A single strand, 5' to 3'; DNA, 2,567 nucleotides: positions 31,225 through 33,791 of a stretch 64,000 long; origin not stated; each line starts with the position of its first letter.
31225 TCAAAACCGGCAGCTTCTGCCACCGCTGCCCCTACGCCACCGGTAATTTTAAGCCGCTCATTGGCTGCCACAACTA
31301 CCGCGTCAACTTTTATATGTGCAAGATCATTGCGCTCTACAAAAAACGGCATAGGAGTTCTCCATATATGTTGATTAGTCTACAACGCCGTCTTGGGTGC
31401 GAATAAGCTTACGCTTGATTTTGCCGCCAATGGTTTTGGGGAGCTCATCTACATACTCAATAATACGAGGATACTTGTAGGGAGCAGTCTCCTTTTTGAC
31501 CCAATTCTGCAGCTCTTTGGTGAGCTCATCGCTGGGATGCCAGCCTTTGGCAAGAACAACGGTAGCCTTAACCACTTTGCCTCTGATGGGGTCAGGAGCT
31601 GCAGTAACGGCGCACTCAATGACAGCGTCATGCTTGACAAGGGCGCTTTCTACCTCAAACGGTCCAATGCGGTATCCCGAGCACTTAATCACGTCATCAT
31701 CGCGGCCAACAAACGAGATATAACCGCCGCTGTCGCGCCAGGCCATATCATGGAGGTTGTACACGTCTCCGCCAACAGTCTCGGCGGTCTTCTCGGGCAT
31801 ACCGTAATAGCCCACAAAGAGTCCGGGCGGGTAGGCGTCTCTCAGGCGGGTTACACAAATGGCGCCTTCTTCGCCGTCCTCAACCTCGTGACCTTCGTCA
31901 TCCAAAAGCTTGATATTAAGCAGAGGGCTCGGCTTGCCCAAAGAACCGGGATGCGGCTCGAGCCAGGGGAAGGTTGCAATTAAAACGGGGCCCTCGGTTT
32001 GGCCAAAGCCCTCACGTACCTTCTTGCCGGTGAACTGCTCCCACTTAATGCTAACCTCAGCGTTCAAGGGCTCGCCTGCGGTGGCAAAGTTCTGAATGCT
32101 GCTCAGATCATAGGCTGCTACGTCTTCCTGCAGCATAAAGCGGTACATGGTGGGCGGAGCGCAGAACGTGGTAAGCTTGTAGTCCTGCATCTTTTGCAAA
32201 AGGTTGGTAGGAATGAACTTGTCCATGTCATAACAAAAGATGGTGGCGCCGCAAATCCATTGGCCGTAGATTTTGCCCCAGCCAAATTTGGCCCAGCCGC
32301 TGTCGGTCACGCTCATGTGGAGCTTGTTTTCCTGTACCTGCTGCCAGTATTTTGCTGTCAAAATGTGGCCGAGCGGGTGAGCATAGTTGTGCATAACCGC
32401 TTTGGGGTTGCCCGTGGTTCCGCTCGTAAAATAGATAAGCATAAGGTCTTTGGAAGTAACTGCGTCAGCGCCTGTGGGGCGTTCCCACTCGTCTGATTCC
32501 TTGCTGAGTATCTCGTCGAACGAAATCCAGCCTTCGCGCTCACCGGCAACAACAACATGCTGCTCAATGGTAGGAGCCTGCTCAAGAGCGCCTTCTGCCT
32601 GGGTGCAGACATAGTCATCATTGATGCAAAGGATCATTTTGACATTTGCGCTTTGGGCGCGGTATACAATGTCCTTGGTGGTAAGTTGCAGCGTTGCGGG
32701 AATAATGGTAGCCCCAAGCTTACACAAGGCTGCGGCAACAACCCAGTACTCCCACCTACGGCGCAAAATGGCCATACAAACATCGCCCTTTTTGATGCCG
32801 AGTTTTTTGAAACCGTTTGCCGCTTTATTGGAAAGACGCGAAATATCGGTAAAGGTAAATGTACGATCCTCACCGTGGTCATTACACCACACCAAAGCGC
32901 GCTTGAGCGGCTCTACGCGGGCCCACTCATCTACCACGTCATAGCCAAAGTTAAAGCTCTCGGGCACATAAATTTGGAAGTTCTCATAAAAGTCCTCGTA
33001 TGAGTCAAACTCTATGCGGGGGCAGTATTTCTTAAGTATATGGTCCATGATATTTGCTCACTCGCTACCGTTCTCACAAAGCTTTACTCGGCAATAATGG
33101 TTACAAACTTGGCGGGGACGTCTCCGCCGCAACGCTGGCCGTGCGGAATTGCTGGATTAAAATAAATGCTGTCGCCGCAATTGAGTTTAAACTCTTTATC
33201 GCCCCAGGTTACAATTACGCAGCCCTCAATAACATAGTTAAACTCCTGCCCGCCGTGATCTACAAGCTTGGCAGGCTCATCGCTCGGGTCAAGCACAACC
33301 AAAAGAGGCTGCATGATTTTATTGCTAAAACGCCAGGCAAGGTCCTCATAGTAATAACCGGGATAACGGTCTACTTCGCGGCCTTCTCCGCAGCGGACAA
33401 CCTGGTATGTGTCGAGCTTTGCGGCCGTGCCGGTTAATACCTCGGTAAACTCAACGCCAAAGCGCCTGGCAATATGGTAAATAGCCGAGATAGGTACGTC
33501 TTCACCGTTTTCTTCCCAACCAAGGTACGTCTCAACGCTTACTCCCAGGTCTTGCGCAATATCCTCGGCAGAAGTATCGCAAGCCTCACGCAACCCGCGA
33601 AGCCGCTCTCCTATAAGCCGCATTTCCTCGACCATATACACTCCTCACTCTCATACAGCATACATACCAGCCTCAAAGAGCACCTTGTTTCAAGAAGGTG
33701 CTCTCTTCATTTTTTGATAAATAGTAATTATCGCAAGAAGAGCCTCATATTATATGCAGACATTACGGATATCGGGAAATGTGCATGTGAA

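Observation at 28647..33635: Same-strand four-gene array: XRE-cupin regulator, AMP-forming acyl-CoA synthetase, macro-HTH protein, secreted protein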

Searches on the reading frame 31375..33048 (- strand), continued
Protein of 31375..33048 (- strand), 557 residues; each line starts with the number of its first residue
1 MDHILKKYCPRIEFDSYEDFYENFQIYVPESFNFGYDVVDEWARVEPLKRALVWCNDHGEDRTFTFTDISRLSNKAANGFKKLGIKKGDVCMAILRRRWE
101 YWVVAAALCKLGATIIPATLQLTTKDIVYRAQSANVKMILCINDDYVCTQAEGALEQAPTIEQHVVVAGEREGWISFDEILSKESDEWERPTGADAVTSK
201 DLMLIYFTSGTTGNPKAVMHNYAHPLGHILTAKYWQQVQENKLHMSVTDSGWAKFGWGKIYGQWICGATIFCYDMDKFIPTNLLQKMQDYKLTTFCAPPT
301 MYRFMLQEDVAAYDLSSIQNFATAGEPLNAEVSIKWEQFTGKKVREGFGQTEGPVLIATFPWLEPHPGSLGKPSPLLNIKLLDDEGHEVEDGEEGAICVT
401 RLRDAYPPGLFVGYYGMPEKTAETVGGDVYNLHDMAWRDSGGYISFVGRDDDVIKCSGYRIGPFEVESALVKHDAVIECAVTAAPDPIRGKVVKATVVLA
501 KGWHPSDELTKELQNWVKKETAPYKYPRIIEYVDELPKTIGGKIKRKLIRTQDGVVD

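Call 41: search_solved_structures(query=window:31375-33048:-, max_evalue=1e-30, show_alignments=1)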
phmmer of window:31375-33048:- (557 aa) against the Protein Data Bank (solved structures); distinct sequences matched with E-value up to 1e-30: 68 (the best 60 are shown).
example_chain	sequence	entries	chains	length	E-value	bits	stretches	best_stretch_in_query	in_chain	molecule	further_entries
3etc_A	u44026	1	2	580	4.4e-198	662.5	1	3-553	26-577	AMP-binding protein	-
8biq_D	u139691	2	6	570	4.4e-108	365.3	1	32-552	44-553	4-hydroxybutyrate--CoA ligase 1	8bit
2wd9_A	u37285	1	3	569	1.6e-107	363.5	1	27-552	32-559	ACYL-COENZYME A SYNTHETASE ACSM2A, MITOCHONDRIAL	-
2vze_A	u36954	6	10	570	1.6e-107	363.5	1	27-552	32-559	ACYL-COENZYME A SYNTHETASE ACSM2A, MITOCHONDRIAL | Acyl-coenzyme A synthetase ACSM2A, mitochondrial precursor | Acyl-coenzyme A synthetase ACSM2A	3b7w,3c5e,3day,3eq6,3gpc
9g79_B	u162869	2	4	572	2.6e-75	257.1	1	2-551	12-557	Acetyl-coenzyme A synthetase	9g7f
4wv3_A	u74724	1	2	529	1.5e-59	205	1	60-551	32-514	Anthranilate-CoA ligase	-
5u2a_A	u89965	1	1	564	3.3e-59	203.9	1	64-551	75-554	AMP-dependent synthetase and ligase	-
8rpk_A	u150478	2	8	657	1.2e-58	202.1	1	24-552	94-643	Acetate--CoA ligase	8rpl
2p2b_A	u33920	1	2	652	1.6e-54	188.5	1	27-550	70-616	Acetyl-coenzyme A synthetase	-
2p2m_A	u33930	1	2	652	5e-54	186.8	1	27-550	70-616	Acetyl-coenzyme A synthetase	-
2p2f_A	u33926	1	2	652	5.7e-54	186.6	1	27-550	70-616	Acetyl-coenzyme A synthetase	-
5jrh_A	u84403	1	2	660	5.9e-54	186.6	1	27-550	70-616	Acetyl-coenzyme A synthetase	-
2p2q_A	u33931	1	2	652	9.4e-54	185.9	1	27-550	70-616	Acetyl-coenzyme A synthetase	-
2p20_A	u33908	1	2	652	1.7e-53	185.1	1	27-550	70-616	Acetyl-coenzyme A synthetase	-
2p2j_A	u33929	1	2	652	3.7e-53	183.9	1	27-550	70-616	Acetyl-coenzyme A synthetase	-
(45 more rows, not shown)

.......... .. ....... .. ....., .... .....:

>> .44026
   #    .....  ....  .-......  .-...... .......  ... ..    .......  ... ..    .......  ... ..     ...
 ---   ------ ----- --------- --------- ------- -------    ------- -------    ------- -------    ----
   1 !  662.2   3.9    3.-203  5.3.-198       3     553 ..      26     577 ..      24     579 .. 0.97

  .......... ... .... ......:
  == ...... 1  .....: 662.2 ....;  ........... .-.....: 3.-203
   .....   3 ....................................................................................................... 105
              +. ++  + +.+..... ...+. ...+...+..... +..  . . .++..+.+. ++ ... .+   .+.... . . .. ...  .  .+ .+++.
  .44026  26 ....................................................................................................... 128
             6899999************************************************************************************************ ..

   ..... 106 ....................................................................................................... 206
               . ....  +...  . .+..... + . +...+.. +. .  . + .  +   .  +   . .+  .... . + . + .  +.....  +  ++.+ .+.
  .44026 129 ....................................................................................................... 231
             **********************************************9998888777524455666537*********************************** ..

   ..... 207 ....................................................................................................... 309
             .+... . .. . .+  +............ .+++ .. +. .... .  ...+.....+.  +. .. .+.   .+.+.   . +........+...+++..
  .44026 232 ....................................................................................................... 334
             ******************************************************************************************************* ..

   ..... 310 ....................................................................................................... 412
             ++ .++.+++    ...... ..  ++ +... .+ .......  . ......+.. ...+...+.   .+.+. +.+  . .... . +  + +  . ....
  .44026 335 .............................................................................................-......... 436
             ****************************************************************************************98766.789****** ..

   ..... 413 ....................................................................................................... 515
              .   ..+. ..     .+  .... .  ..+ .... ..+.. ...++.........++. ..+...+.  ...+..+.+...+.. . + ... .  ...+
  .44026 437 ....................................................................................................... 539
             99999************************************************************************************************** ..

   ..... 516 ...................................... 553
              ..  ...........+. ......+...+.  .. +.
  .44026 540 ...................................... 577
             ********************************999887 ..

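Call 70: find_encoding_contigs(protein=P0123, flank=3000, max_places=3)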
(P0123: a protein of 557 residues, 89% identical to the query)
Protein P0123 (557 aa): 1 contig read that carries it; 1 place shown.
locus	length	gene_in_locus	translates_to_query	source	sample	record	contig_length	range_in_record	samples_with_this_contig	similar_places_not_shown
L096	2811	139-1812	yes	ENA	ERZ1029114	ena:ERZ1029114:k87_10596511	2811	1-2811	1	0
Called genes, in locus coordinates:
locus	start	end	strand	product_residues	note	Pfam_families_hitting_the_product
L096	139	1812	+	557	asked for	PF00501:AMP-binding, PF13193:AMP-binding_C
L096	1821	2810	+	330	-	?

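Call 74: find_related_loci(query=window:31375-33048:-, collection=metagenome_contigs, flank=5000)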
Query window:31375-33048:- (557 aa) in metagenome_contigs; peptide patterns used: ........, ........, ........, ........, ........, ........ (x = any residue, [..] = any of these).
432 stretches matched a pattern; 362 encode a relative of the query (tblastn E <= 1e-3); the best 80 are kept; 80 distinct loci.
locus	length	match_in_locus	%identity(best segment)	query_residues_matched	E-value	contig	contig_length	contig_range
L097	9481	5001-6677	82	1-557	0e+0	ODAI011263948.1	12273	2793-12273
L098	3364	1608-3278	81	1-557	0e+0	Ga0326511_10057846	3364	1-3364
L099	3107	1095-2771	82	1-557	0e+0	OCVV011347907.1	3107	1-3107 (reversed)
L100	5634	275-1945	80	1-557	0e+0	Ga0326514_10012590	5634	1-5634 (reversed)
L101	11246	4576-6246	81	1-557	0e+0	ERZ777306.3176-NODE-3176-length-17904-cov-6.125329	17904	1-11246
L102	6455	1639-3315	81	1-557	0e+0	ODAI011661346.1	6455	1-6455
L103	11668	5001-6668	81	1-554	0e+0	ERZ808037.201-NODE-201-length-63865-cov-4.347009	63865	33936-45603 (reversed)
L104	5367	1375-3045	80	1-557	0e+0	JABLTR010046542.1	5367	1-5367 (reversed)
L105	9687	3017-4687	80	1-557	0e+0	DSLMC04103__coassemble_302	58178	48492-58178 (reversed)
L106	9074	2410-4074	79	1-555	0e+0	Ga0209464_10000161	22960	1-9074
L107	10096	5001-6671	80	1-557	0e+0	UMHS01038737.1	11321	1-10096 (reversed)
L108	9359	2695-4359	80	1-555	0e+0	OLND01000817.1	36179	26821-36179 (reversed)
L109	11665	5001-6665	80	1-555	0e+0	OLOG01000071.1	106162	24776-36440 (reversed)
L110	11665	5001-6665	80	1-555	0e+0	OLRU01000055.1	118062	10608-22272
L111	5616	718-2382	80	1-555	0e+0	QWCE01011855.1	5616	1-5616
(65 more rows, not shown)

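Call 80: find_homologous_proteins(query=L096:1821-2810:+, max_evalue=1e-30)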
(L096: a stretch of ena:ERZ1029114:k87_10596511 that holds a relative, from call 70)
Query L096:1821-2810:+ (330 aa): 145 proteins with E <= 1e-30 among 6794 candidates; the best 120 are listed.
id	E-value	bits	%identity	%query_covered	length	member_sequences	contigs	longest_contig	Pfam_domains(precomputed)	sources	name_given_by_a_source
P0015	3.0e-72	262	57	70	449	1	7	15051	PF01661.28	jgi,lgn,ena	-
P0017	3.5e-69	252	68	54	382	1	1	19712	PF01661.28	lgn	-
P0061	4.2e-69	251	50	87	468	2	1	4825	PF01661.28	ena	-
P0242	2.1e-68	249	60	59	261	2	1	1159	PF01661.28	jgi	-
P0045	1.2e-67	247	62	55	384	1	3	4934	PF01661.28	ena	-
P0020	2.7e-67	245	60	59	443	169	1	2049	PF01661.28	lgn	-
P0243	4.4e-67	245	63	55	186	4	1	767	PF01661.28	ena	-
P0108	7.3e-67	244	49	84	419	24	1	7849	PF01661.28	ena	-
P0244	7.6e-67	244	60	62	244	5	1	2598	PF01661.28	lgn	-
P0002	1.1e-66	244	49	85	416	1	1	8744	PF01661.28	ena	-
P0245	1.4e-66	243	59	62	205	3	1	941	PF01661.28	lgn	-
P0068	1.4e-66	243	53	68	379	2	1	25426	PF01661.28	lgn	-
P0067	1.6e-66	243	61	58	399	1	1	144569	PF01661.28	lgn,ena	-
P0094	1.6e-66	243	60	58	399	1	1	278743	PF01661.28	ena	-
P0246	1.8e-66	243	60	62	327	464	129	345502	PF01661.28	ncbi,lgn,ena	-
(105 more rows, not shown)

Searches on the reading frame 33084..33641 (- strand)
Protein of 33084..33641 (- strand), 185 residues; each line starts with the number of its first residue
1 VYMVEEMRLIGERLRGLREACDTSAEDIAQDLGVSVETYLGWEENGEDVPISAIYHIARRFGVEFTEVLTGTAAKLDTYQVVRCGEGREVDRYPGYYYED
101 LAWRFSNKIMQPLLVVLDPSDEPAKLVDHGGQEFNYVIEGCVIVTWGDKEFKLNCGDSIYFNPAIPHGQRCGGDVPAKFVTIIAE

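Call 3: search_protein_families(library=pfam, proteins=[window:33084-33641:-], max_evalue=0.01)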
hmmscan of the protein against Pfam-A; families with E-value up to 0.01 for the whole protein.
window:33084-33641:- (185 aa): 6 families
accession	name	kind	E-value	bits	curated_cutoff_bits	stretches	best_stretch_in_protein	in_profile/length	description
PF07883.17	Cupin_2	-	1.5e-12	47.5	27.2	1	114-182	2-69/70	Cupin domain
PF12844.13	HTH_19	-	3.8e-06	27.2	30.2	1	11-72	1-62/64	Helix-turn-helix domain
PF13560.12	HTH_31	-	1.3e-05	25.9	27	1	10-63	2-56/64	Helix-turn-helix domain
PF01381.28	HTH_3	-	1.3e-05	25.6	23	1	14-67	1-54/55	Helix-turn-helix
PF05899.18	Cupin_3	-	0.00026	21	23.5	1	131-164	25-59/74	EutQ-like cupin domain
PF02311.25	AraC_binding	-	0.0074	16.5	21.1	0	129-168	21-60/135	AraC-like ligand binding domain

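Call 4: search_protein_families(library=ncbifam, proteins=[window:33084-33641:-], max_evalue=0.01)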
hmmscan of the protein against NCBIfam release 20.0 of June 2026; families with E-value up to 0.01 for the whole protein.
window:33084-33641:- (185 aa): 4 families
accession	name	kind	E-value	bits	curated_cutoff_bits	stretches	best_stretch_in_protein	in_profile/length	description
NF007408.0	PRK09943.1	equivalog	5.4e-06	26.1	211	1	11-168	9-165/185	HTH-type transcriptional regulator PuuR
NF041951.1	phage_RstR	subfamily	0.0022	18.2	80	1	10-69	3-62/108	RstR family transcriptional repressor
NF003162.0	PRK04140.1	equivalog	0.0038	16.3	263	1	10-67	127-184/317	transcriptional regulator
NF006015.0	PRK08154.1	subfamily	0.0058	15.8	204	1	9-81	30-103/314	anaerobic benzoate catabolism transcriptional regulator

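Call 29: search_protein_families(library=padloc, proteins=[window:33084-33641:-], max_evalue=0.01)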
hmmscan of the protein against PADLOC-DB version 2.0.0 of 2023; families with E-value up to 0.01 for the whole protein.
window:33084-33641:- (185 aa): 3 families
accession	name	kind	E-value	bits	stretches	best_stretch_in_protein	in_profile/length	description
PDLC02926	HTH_VI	-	0.00027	19.1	1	10-65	2-57/92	-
PDLC03665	Control_protein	-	0.00078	17.7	1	9-70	7-70/77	control protein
PDLC03954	RmrA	-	0.0022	15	1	8-72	9-73/380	-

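Call 84: search_solved_structures(query=window:33084-33641:-, max_evalue=0.01)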
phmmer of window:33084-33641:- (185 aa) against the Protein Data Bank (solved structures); distinct sequences matched with E-value up to 0.01: 4.
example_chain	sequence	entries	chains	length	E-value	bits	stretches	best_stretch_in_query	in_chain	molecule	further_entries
4j1x_A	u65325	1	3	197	2.6e-08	36.8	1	12-179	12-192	Epoxidase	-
1zz6_A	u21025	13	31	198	2.6e-08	36.8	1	12-179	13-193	Hydroxypropylphosphonic Acid Epoxidase | Hydroxyprophylphosphonic Acid Epoxidase | EPOXIDASE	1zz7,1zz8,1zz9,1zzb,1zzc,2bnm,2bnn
5u55_A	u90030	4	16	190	1.5e-05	27.8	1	55-168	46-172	(S)-2-hydroxypropylphosphonic acid epoxidase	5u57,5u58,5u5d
1v70_A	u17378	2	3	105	0.007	19.1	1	109-183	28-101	probable antibiotics synthesis protein | hypothetical protein TTHA0104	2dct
